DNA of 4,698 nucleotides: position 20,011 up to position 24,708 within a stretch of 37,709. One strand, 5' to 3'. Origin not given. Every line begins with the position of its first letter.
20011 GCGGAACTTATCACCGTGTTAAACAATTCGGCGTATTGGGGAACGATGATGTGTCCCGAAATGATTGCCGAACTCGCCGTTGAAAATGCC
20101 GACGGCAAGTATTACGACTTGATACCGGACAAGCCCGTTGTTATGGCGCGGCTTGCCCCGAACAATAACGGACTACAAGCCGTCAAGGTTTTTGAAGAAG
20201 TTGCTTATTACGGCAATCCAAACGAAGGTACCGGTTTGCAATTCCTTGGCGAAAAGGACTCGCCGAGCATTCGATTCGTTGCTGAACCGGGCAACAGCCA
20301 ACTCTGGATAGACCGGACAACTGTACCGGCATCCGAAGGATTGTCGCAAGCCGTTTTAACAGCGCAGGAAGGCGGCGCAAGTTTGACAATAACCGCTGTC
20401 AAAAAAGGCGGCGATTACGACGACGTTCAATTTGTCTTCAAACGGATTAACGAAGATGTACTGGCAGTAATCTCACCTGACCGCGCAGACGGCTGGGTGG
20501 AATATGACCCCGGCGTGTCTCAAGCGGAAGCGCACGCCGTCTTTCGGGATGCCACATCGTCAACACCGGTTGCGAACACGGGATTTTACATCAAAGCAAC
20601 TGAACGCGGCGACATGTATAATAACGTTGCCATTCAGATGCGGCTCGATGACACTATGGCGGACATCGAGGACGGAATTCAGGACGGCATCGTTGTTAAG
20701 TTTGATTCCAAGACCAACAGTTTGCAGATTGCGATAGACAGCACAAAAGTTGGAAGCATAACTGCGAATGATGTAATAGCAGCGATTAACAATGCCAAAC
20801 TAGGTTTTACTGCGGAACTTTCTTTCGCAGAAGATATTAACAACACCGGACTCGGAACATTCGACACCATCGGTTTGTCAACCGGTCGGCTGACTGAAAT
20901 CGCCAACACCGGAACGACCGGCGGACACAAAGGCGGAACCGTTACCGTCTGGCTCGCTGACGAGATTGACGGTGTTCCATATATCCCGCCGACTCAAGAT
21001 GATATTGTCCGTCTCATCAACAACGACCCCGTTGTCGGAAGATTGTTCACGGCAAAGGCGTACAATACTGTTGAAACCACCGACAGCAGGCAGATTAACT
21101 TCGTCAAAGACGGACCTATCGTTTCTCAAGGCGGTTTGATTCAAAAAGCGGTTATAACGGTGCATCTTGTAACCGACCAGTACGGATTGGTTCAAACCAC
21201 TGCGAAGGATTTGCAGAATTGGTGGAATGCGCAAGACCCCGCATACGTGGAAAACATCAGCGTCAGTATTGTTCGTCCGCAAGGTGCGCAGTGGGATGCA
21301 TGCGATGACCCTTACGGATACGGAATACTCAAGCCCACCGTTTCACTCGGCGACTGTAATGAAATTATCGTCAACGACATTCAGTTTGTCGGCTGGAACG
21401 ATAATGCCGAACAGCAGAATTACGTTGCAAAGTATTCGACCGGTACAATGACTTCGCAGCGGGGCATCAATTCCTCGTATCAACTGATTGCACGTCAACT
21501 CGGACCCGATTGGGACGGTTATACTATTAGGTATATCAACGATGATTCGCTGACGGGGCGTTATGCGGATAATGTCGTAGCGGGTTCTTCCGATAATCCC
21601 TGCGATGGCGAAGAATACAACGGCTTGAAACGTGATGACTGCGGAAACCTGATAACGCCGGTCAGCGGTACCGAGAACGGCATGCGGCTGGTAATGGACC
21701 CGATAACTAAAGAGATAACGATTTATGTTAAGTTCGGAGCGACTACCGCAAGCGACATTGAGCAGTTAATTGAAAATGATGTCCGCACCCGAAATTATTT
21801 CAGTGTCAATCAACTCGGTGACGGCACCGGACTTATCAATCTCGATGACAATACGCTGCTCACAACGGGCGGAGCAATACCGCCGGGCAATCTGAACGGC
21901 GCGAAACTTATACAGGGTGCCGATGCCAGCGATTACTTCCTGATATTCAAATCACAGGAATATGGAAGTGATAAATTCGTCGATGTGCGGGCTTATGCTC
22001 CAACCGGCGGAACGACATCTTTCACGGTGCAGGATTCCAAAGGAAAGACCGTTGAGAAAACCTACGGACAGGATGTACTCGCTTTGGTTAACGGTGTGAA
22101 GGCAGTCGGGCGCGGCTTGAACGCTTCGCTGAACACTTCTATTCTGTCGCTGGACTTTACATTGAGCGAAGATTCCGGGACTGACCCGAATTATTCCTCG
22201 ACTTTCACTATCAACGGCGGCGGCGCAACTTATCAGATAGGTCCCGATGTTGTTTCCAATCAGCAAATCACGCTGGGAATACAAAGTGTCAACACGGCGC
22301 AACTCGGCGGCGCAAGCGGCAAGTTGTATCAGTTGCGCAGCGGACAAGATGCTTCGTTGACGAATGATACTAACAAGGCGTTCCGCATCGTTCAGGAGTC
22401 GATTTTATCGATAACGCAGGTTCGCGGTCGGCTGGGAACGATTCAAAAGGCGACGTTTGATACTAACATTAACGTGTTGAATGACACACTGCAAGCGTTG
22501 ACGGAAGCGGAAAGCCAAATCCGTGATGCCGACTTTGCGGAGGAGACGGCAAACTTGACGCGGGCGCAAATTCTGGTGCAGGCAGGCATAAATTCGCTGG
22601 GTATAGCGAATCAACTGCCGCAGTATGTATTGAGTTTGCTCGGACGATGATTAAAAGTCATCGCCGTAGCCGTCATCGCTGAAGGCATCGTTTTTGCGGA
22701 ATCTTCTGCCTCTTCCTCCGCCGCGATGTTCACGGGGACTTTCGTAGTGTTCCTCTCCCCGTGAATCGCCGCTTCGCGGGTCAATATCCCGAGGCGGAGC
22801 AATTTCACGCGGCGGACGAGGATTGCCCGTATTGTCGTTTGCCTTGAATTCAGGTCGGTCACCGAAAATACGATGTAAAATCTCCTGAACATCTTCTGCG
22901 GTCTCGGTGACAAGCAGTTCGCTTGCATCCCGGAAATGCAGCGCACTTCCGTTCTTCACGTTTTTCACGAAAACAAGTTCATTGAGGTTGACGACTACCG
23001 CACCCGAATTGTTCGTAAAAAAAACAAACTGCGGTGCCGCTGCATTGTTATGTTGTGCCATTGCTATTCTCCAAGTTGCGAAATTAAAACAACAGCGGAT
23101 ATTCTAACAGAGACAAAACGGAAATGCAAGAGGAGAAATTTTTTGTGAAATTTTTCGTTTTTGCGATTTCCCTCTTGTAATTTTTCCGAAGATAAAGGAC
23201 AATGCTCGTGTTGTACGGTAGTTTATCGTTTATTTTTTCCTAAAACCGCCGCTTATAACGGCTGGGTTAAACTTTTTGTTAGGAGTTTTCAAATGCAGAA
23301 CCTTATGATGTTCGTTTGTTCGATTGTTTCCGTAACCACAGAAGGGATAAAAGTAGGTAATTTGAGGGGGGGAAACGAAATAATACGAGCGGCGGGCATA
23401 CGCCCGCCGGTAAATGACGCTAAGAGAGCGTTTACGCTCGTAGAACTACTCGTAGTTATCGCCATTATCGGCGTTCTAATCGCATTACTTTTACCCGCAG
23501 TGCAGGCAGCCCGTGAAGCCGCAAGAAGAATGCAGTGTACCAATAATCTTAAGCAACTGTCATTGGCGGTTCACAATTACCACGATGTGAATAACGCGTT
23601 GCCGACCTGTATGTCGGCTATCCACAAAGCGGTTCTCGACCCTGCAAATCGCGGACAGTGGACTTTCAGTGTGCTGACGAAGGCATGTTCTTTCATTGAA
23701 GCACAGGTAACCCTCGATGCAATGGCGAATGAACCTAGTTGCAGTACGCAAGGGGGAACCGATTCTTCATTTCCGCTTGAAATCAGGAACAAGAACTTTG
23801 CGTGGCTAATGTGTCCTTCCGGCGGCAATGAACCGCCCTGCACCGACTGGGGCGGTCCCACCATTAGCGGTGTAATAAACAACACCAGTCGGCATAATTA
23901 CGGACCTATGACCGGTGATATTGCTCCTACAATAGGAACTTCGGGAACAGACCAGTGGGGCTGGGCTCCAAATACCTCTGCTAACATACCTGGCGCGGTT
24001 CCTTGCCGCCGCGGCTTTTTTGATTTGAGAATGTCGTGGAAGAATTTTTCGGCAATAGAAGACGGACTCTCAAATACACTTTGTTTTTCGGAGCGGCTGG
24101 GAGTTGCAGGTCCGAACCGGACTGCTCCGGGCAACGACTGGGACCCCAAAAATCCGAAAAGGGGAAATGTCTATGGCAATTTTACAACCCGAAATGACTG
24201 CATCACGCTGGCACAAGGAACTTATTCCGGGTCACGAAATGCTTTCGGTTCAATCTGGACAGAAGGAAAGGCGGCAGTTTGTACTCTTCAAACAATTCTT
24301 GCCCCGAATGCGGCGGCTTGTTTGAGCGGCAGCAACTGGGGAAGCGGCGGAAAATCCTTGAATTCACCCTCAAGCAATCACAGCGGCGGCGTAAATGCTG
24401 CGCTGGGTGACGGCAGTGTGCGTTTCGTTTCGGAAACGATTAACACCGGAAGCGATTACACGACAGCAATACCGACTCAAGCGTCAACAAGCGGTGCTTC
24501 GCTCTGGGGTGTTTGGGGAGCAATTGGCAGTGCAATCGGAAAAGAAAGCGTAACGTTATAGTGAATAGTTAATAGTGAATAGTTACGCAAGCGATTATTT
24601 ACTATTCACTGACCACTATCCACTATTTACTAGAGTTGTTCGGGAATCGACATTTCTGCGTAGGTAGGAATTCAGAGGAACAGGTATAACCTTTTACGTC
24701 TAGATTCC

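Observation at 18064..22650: Orphan giant flagellin (1528 aa) with a ~1250-aa insert built from repeated modules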

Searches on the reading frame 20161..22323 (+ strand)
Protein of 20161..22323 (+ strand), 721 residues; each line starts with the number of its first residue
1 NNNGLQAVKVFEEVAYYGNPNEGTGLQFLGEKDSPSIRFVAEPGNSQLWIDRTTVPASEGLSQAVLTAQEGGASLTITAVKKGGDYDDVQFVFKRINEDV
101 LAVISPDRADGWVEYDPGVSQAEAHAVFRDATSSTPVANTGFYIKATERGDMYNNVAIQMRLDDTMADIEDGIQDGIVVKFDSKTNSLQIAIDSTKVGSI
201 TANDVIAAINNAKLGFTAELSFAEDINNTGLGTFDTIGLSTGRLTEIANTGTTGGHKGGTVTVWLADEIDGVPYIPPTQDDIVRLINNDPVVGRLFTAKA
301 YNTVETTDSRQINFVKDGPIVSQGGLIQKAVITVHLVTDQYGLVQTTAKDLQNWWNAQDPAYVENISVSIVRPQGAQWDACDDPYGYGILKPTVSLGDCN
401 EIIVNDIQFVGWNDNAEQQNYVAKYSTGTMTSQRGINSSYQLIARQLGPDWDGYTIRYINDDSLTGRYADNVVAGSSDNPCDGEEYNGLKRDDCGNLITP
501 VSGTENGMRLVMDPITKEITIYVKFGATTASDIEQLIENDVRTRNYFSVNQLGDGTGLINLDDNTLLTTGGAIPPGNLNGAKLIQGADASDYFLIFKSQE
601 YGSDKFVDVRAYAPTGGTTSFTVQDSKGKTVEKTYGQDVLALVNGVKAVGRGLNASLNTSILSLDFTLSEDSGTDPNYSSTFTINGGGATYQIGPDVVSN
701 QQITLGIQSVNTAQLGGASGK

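Call 31: search_protein_families(library=pfam, alignment_id=A3, max_evalue=0.1)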
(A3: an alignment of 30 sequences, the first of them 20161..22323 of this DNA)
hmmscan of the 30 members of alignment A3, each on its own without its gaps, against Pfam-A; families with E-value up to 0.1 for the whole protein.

A. member 1, window:20161-22323:+ (721 aa): 0 families

B. families by the number of members that match (of 30 scanned): 10 families
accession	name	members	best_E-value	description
PF00700.27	Flagellin_C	28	3.5e-22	Bacterial flagellin C-terminal helical region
PF00669.25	Flagellin_N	27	1.5e-28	Bacterial flagellin N-terminal helical region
PF07196.18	Flagellin_IN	15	2.2e-05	Flagellin hook IN motif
PF14085.11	DUF4265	1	0.0088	Domain of unknown function (DUF4265)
PF16151.10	DUF4859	1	0.016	Domain of unknown function (DUF4859)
PF01280.26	Ribosomal_L19e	1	0.041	Ribosomal protein L19e, N-terminal domain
PF21965.2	SAMP2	1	0.054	Small archaeal modifier protein 2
PF16455.10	UBD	1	0.067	Ubiquitin-binding domain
PF24390.1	PRTase-CE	1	0.079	PRTase-CE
PF16759.12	LIG3_BRCT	1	0.1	DNA ligase 3 BRCT domain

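Call 33: predict_structure(alignment_id=A3)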
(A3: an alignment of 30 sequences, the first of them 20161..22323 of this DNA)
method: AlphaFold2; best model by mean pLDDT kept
length: 721 residues; sequences in the alignment: 30
mean_pLDDT: 71.0   pTM: 0.64
mean pLDDT of the five models: 71.0, 66.9, 65.3, 65.0, 62.8
residues with pLDDT >= 90: 170; 70-90: 280; 50-70: 95; < 50: 176
segments of 3 or more residues with pLDDT < 50: 1-10, 99-107, 304-309, 412-420, 483-487, 575-605, 613-616, 632-721
pLDDT, mean of each block of 10 residues (from residue 1): 31 71 80 85 92 85 80 80 88 74 45 89 91 89 90 88 71 72 87 90 93 90 84 89 89 87 77 68 90 91 52 78 86 93 91 90 84 60 77 81 77 44 77 76 85 90 83 60 49 58 71 90 89 90 89 85 83 46 33 42 50 48 53 37 32 32 37 43 35 32 31 36 31
secondary structure, 60 per line:
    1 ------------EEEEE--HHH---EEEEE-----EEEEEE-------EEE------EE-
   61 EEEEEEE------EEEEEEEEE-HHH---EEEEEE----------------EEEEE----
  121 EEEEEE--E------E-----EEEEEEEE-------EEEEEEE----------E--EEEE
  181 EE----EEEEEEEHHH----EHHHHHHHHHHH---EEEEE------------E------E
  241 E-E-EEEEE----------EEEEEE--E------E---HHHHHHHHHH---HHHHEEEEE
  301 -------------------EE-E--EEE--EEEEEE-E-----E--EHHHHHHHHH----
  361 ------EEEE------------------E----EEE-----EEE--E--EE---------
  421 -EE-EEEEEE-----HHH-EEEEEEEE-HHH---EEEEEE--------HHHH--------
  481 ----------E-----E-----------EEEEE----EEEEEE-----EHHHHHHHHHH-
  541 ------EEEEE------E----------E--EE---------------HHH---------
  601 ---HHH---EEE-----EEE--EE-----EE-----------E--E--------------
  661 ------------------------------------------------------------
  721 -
elements in order (helices of 4 or more, strands of 3 or more residues): E13-17 E26-30 E36-41 E49-51 E61-67 E74-82 E90-95 E112-116 E121-126 E142-149 E157-163 E177-182 E187-193 H202-212 E216-220 E245-249 E260-265 H279-288 H292-295 E296-300 E326-328 E331-336 H348-356 E367-370 E394-396 E402-404 E425-430 E440-447 E455-460 H469-472 E509-513 E518-523 H530-539 E547-551 E610-612 E618-620

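Call 36: fold_search(model_id=the predicted structure, library=pdb)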
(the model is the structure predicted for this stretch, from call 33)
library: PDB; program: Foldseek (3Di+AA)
matches with E <= 10: 266; with E <= 0.001: 0
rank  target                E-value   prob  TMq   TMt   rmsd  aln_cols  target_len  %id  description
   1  8r5g_N                4.1e-02  0.12  0.08  0.10  18.8       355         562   12  Neck-tail junction of phage 812 virion (C6) (released 2024-11-27)
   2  8q1i_O                4.8e-02  0.07  0.07  0.09  20.3       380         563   13  Neck-tail junction of phage 812 after tail contraction (C6) (released 2024-08-14)
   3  9euf_P                7.5e-02  0.08  0.07  0.09  19.5       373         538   10  Cryo-EM structure of Staphylococcus aureus bacteriophage phi812 baseplate in the pre-contraction state - complete (released 2025-04-09)
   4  9euf_T                8.9e-02  0.08  0.08  0.10  19.0       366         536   12  Cryo-EM structure of Staphylococcus aureus bacteriophage phi812 baseplate in the pre-contraction state - complete (released 2025-04-09)
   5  1jjf                  2.3e-01  0.09  0.06  0.13  14.6       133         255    8  STRUCTURAL BASIS FOR THE SUBSTRATE SPECIFICITY OF THE FERULOYL ESTERASE DOMAIN OF THE CELLULOSOMAL XYLANASE Z OF CLOSTRI (released 2001-10-31)
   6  1jt2                  2.8e-01  0.09  0.06  0.13  14.6       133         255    8  STRUCTURAL BASIS FOR THE SUBSTRATE SPECIFICITY OF THE FERUL DOMAIN OF THE CELLULOSOMAL XYLANASE Z FROM C. THERMOCELLUM (released 2002-03-27)
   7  2onc_D                5.4e-01  0.02  0.06  0.06  23.1       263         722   10  Crystal structure of human DPP-4 (released 2008-03-04)
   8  7yvt_A                6.4e-01  0.11  0.07  0.14   8.2        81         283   10  S-formylglutathione hydrolase from Variovorax sp. PAMC 28711 (released 2022-10-12)
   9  4hvt                  6.4e-01  0.02  0.05  0.06  22.2       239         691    8  Structure of a Post-proline cleaving enzyme from Rickettsia typhi (released 2012-11-28)
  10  8z4t_D                6.4e-01  0.01  0.05  0.05  23.5       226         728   11  MERS-CoV S ectodomain trimer in complex with receptor DPP4-750E (released 2025-10-22)
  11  6jzl_A                6.8e-01  0.09  0.06  0.13   8.2        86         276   12  S-formylglutathione hydrolase homolog from a psychrophilic bacterium of Shewanella frigidimarina (released 2019-09-04)
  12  7yvt_B                7.2e-01  0.11  0.07  0.14   8.2        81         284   10  S-formylglutathione hydrolase from Variovorax sp. PAMC 28711 (released 2022-10-12)
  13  3ls2_A                7.6e-01  0.09  0.07  0.14   8.4        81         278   11  Crystal structure of an S-formylglutathione hydrolase from Pseudoalteromonas haloplanktis TAC125 (released 2010-03-23)
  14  9i3h_A                8.1e-01  0.01  0.05  0.06  21.6       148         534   11  CP of RHDV mutant - N15 (released 2025-11-26)
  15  5n4f                  8.5e-01  0.02  0.06  0.06  23.9       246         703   10  Prolyl oligopeptidase B from Galerina marginata - apo protein (released 2017-11-01)
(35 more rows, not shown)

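Call 73: fold_search(model_id=the predicted structure, library=viral)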
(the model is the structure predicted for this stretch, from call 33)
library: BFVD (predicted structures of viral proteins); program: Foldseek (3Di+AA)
matches with E <= 10: 85; with E <= 0.001: 1
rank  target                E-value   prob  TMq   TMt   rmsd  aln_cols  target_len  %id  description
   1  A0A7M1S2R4            4.6e-04  0.47  0.11  0.17  22.2       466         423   11  Uncharacterized protein [uncultured phage cr128_1]
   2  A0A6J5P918            2.7e-03  0.20  0.12  0.09  25.8       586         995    9  Uncharacterized protein [uncultured Caudovirales phage]
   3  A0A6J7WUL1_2          4.9e-03  0.06  0.06  0.04  43.3       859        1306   10  Baseplate protein J-like [uncultured Caudovirales phage]
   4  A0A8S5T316            7.7e-03  1.00  0.13  0.33   4.2       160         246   16  Uncharacterized protein [Myoviridae sp. ctqfO1]
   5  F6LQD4                1.4e-02  0.51  0.10  0.17  19.4       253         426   15  (no name in the UniProt tables at hand)
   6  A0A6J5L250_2          5.6e-01  0.01  0.08  0.06  29.8       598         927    9  Baseplate protein J-like [uncultured Caudovirales phage]
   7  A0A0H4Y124            7.1e-01  0.01  0.05  0.07  39.6       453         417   10  Uncharacterized protein [Salmon gill poxvirus]
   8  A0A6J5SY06            7.9e-01  0.28  0.11  0.06  15.5       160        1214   13  Fibronectin type III [uncultured Caudovirales phage]
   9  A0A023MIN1            7.9e-01  0.02  0.08  0.17  25.5       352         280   12  (no name in the UniProt tables at hand)
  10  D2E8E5                1.2e+00  0.01  0.04  0.07  40.4       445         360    9  (no name in the UniProt tables at hand)
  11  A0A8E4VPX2            1.5e+00  0.01  0.07  0.07  31.6       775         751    9  Structural protein [Blencathra virus]
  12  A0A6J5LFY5            1.6e+00  0.01  0.06  0.07  28.9       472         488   13  Uncharacterized protein [uncultured Caudovirales phage]
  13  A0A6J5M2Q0            1.8e+00  0.08  0.05  0.18  14.4        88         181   12  IrrE N-terminal-like domain-containing protein [uncultured Caudovirales phage]
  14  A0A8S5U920            2.0e+00  0.18  0.04  0.42   6.9        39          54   13  Uncharacterized protein [Podoviridae sp. ctrJu12]
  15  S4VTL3                2.2e+00  0.02  0.04  0.06  12.2        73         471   14  Glutamate dehydrogenase [Pandoravirus dulcis]
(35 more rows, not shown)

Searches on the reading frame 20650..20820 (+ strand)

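Call 32: search_protein_families(library=pfam, proteins=[window:20650-20820:+], max_evalue=10)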
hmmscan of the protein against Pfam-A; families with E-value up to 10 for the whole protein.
window:20650-20820:+ (57 aa): 1 family
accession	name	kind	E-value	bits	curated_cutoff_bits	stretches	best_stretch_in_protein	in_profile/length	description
PF18483.9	Lectin_L-type_dom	-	0.038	14.3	78.3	1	5-55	151-200/215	Legume lectin beta-barrel domain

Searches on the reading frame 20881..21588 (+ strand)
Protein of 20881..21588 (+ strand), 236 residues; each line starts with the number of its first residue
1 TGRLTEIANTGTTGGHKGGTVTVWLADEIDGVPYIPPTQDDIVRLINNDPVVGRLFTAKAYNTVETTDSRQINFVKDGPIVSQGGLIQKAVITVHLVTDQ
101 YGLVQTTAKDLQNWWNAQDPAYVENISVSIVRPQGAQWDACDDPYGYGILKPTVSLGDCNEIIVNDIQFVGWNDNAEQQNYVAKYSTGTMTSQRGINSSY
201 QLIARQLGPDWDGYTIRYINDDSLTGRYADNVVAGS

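Call 24: find_related_loci(query=A4, collection=genome_contigs, flank=10000)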
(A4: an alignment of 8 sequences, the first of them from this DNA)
Query A4 (236 aa) in genome_contigs; peptide patterns used: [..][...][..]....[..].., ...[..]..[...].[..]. (x = any residue, [..] = any of these).
38 stretches matched a pattern; 17 encode a relative of the query (tblastn E <= 1e-3); 17 distinct loci.
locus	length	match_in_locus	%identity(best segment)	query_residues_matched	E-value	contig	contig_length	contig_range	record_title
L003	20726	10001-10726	68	3-236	2e-109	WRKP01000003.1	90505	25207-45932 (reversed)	MAG: Planctomycetaceae bacterium isolate Th196P3bin110 Ga0099364_10000238, whole genome shotgun sequence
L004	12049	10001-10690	67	7-236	5e-106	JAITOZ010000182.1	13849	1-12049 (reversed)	MAG: Planctomycetaceae bacterium isolate Po218_bin82 k119_3129804, whole genome shotgun sequence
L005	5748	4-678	69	13-236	2e-105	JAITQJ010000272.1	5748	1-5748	MAG: Planctomycetaceae bacterium isolate Pq454_bin72 k119_2409114, whole genome shotgun sequence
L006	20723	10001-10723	59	1-236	2e-92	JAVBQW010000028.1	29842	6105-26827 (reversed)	MAG: Thermoguttaceae bacterium isolate EPI_MAG_00177 c_000001123066, whole genome shotgun sequence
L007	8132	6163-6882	60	3-236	1e-91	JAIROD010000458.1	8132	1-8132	MAG: Planctomycetaceae bacterium isolate Cd354_bin63 k119_2170528, whole genome shotgun sequence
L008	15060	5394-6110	58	3-236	6e-91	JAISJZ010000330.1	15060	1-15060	MAG: Planctomycetaceae bacterium isolate Hs463_bin24 k119_488243, whole genome shotgun sequence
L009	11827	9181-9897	58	3-236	2e-90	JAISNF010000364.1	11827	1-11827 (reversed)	MAG: Planctomycetaceae bacterium isolate Im510_bin74 k119_2015768, whole genome shotgun sequence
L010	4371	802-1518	59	3-236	4e-90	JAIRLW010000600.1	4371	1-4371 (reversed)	MAG: Planctomycetaceae bacterium isolate Cc175_bin7 k119_1574179, whole genome shotgun sequence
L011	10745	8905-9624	57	3-236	6e-89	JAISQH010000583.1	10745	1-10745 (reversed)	MAG: Planctomycetaceae bacterium isolate Kf353_bin127 k119_3174055, whole genome shotgun sequence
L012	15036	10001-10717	56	3-236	2e-88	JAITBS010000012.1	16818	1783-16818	MAG: Planctomycetaceae bacterium isolate Ncb351_bin97 k119_1620229, whole genome shotgun sequence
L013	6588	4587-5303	57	3-236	3e-88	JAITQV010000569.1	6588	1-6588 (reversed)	MAG: Planctomycetaceae bacterium isolate Roe453_bin113 k119_427315, whole genome shotgun sequence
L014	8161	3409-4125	56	3-236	1e-87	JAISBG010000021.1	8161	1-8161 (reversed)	MAG: Planctomycetaceae bacterium isolate Gx481_bin193 k119_4409480, whole genome shotgun sequence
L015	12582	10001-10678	50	7-233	5e-75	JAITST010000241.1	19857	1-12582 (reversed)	MAG: Planctomycetaceae bacterium isolate Rs511_bin15 k119_1431920, whole genome shotgun sequence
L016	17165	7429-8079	54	20-236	5e-78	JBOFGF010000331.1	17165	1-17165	MAG: Thermoguttaceae bacterium isolate WFFMC_MAG_079 k139_12552_flag=0_multi=6.7822_len=17165, whole genome shotgun sequ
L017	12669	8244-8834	39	33-228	5e-42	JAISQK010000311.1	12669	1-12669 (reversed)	MAG: Planctomycetaceae bacterium isolate Kf353_bin130 k119_74147, whole genome shotgun sequence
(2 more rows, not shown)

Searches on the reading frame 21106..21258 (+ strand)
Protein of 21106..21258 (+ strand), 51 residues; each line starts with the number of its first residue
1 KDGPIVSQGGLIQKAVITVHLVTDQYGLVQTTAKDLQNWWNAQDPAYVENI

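Call 70: search_protein_families(library=pfam, proteins=[window:21106-21258:+], max_evalue=10)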
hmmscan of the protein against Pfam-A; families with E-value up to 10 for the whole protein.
window:21106-21258:+ (51 aa): 1 family
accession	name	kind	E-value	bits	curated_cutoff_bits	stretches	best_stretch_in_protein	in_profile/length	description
PF01918.27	Alba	-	0.15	12.3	25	1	5-32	31-60/66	Alba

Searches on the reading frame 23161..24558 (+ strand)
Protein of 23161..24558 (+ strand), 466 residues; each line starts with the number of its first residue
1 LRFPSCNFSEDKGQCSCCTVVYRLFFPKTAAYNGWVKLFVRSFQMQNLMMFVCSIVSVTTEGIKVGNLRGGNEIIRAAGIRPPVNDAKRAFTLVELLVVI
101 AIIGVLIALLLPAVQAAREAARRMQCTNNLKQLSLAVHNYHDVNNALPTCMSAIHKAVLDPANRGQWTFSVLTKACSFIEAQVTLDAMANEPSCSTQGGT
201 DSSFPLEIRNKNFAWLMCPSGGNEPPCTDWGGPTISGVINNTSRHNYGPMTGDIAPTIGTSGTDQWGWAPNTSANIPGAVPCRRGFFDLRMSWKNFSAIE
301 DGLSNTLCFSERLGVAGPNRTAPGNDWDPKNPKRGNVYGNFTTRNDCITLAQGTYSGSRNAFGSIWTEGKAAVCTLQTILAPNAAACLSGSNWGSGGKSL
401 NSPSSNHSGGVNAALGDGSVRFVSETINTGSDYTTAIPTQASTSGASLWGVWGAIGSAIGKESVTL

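Call 7: search_protein_families(library=pfam, proteins=[window:23161-24558:+], max_evalue=0.001)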
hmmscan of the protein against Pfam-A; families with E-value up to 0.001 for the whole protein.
window:23161-24558:+ (466 aa): 2 families
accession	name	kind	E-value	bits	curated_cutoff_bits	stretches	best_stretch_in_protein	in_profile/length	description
PF07596.16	SBP_bac_10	-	4.1e-39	135.7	23.3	1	115-428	1-266/268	Protein of unknown function (DUF1559)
PF07963.17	N_methyl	-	1.4e-07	31.2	21.2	1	88-111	4-27/27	Prokaryotic N-terminal methylation motif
